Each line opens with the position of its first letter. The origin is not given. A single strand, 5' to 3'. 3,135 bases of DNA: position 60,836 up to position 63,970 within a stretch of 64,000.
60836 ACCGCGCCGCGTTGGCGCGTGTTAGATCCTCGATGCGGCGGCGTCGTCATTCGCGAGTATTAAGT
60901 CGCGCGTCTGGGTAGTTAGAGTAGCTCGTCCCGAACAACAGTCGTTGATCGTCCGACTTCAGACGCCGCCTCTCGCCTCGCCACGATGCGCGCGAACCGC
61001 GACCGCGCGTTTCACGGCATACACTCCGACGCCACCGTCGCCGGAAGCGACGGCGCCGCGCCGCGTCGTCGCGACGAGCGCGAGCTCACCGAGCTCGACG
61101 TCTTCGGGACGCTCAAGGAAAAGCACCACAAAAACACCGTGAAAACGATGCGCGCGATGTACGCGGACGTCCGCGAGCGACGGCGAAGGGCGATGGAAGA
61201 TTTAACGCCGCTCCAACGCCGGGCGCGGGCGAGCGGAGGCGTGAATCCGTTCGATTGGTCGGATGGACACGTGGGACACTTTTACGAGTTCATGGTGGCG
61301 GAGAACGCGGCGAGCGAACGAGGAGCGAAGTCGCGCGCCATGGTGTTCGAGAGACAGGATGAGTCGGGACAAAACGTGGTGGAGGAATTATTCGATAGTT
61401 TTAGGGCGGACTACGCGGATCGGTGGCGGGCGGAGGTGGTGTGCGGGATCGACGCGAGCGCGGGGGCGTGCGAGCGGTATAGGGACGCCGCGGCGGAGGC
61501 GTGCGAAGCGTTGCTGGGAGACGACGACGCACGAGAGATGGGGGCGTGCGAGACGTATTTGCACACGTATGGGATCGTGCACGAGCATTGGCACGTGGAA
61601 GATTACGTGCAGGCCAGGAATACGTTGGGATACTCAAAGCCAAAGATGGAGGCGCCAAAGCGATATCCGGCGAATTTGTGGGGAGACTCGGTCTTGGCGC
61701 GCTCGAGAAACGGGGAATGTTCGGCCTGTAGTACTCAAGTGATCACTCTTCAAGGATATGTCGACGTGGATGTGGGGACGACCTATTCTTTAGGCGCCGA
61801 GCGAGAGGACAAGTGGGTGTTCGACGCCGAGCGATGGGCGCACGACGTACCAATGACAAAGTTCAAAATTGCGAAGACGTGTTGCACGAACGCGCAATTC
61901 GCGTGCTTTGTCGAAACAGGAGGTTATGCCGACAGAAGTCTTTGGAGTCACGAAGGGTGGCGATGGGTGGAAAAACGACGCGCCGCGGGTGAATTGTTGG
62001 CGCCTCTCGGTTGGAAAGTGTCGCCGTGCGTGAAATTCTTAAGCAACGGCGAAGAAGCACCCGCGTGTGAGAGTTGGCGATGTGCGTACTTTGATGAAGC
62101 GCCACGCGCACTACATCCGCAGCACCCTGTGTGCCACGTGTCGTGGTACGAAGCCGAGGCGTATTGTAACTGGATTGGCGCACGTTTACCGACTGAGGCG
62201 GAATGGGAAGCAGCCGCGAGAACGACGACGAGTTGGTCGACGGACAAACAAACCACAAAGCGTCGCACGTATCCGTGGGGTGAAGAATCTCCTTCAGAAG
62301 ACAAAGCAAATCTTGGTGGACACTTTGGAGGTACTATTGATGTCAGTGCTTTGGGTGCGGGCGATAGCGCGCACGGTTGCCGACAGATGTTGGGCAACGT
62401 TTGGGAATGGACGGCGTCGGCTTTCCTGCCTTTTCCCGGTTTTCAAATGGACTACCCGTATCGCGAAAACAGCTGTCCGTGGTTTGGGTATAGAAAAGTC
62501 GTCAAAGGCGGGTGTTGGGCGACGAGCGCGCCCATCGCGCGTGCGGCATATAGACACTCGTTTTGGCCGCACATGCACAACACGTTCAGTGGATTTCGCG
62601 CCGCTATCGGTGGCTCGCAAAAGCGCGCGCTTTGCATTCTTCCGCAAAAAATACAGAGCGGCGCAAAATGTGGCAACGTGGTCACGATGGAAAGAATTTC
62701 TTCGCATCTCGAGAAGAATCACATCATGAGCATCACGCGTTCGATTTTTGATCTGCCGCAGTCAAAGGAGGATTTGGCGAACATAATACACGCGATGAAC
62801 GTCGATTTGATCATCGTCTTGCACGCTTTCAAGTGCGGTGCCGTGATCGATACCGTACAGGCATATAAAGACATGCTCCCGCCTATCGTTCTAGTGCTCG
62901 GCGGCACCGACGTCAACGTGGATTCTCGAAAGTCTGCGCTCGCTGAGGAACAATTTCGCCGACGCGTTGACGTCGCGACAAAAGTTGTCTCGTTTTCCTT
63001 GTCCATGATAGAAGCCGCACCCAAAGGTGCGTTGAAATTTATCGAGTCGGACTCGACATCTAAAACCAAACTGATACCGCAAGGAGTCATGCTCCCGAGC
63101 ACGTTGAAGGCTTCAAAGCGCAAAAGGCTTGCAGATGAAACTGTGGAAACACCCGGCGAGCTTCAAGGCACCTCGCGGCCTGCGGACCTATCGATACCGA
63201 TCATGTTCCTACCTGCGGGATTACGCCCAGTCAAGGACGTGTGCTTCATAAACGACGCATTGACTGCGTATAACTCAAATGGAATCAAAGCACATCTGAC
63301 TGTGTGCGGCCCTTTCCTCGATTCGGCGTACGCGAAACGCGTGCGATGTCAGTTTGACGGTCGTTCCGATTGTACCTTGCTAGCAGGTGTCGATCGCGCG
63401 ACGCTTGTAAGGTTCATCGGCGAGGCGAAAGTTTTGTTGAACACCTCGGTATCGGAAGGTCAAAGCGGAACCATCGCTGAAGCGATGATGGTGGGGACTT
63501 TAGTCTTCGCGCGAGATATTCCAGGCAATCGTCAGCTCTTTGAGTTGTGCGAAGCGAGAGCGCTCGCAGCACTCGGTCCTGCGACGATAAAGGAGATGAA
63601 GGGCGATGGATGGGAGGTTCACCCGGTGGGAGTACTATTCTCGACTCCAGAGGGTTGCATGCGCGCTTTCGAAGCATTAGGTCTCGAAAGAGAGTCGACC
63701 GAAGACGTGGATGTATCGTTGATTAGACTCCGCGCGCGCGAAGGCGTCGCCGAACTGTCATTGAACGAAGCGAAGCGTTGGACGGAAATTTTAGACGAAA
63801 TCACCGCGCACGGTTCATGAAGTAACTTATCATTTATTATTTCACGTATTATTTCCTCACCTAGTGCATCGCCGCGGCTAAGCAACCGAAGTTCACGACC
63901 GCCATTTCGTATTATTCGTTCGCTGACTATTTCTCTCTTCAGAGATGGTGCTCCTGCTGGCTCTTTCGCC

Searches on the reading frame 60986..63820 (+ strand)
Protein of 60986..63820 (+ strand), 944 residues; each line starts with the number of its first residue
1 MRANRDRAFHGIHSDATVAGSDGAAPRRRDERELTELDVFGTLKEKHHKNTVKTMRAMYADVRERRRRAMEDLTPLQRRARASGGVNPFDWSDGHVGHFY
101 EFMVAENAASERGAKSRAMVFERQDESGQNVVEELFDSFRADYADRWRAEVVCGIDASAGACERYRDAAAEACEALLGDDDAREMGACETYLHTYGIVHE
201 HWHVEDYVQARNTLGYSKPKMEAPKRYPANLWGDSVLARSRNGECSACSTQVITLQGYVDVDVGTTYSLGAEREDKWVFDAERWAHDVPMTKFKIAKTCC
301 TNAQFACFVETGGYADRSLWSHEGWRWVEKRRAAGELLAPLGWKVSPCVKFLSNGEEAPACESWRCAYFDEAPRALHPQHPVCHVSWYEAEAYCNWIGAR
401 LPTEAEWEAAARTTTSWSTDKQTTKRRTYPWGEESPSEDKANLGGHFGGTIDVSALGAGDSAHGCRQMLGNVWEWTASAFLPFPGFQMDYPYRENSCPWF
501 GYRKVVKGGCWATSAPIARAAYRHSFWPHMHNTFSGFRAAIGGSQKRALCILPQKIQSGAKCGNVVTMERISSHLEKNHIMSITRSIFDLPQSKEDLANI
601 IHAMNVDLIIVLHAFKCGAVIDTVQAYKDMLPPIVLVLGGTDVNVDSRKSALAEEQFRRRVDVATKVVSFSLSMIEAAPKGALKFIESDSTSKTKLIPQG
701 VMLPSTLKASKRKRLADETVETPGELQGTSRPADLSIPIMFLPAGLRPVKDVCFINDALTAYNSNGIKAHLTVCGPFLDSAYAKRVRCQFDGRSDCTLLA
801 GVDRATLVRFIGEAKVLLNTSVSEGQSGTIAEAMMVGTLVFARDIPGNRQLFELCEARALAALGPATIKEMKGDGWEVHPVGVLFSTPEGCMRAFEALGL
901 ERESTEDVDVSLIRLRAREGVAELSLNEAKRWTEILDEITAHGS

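Call 9: search_protein_families(library=pfam, proteins=[window:60986-63820:+])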
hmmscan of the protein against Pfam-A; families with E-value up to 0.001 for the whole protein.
window:60986-63820:+ (944 aa): 3 families
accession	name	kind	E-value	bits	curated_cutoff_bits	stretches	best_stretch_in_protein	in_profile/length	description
PF03781.23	FGE-sulfatase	-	1.8e-45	156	23.3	1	257-540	4-254/255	Sulfatase-modifying factor enzyme 1-like domain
PF13692.12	Glyco_trans_1_4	-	1.3e-06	29.2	27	1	746-853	10-116/142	Glycosyl transferases group 1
PF00534.26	Glycos_transf_1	-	3.2e-06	27.2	26.4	1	745-853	23-132/172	Glycosyl transferases group 1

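Call 23: find_encoding_contigs(protein=window:60986-63820:+, flank=10000, max_places=1)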
Protein window:60986-63820:+ (944 aa): 24 contigs read that carry it; 1 place shown.
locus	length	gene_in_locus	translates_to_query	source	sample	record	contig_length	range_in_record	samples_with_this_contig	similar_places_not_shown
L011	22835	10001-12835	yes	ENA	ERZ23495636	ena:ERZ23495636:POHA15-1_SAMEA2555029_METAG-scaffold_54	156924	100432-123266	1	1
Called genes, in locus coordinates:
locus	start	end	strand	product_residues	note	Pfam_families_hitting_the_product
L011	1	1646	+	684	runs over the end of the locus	PF01833:TIG (faint)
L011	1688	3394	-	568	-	-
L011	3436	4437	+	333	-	-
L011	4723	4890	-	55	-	-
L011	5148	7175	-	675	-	PF00083:Sugar_tr, PF07690:MFS_1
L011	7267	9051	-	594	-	PF05602:CLPTM1, PF04193:PQ-loop (faint)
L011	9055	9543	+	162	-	-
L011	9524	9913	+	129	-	-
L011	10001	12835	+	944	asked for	PF03781:FGE-sulfatase, PF00534:Glycos_transf_1 (weak), PF13692:Glyco_trans_1_4 (weak)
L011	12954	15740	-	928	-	PF14703:PHM7_cyt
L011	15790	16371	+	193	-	-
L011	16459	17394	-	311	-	PF00650:CRAL_TRIO, PF13716:CRAL_TRIO_2 (weak)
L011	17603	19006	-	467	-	PF08585:RMI1_N_C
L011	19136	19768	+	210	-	-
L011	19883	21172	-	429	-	PF01416:PseudoU_synth_1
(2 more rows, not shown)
